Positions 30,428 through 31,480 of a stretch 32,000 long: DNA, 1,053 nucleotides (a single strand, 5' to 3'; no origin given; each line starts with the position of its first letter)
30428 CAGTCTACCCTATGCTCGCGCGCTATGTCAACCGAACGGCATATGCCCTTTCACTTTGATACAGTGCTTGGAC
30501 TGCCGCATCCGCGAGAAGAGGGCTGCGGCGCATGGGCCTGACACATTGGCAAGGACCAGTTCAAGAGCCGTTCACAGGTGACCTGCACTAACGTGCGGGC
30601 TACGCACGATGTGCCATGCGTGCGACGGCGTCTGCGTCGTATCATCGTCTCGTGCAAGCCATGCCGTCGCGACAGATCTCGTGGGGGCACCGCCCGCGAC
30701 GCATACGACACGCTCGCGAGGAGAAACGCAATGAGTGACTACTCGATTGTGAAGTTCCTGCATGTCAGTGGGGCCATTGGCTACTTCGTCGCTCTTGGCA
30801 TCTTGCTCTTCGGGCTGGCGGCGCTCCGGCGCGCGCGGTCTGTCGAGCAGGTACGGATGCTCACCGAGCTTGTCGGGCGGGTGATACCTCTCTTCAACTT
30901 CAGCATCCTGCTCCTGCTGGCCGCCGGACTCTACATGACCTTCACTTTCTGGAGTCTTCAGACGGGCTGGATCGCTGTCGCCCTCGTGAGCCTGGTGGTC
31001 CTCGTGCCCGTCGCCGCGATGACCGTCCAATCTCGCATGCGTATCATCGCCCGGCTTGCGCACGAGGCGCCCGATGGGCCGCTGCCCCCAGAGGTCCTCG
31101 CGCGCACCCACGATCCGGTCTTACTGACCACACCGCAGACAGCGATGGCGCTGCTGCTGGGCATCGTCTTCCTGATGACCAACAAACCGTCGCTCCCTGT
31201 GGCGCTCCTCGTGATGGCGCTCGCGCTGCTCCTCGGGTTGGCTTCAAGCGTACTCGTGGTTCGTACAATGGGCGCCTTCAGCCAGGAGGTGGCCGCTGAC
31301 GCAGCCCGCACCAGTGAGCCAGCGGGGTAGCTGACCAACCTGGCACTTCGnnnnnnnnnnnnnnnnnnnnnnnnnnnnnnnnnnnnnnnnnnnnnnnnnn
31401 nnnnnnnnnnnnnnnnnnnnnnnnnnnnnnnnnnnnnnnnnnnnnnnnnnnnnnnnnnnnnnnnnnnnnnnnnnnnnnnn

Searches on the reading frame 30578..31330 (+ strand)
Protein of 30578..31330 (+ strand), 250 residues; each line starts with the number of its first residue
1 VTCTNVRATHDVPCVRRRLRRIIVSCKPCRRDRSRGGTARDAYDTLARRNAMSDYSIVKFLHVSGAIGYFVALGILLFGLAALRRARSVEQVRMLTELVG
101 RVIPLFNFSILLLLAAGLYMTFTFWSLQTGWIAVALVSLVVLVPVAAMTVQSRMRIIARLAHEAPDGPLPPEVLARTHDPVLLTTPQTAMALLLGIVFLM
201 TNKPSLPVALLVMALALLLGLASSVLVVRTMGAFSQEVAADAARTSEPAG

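Call 8: search_protein_families(library=pfam, proteins=[window:30578-31330:+])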
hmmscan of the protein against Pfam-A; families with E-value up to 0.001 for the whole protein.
window:30578-31330:+ (250 aa): 2 families
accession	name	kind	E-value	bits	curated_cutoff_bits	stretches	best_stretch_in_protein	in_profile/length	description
PF10027.14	DUF2269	-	1.1e-10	42.2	28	1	57-204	2-150/150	Predicted integral membrane protein (DUF2269)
PF04247.17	SirB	-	0.00056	20.4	30.9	1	55-153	1-91/120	Invasion gene expression up-regulator, SirB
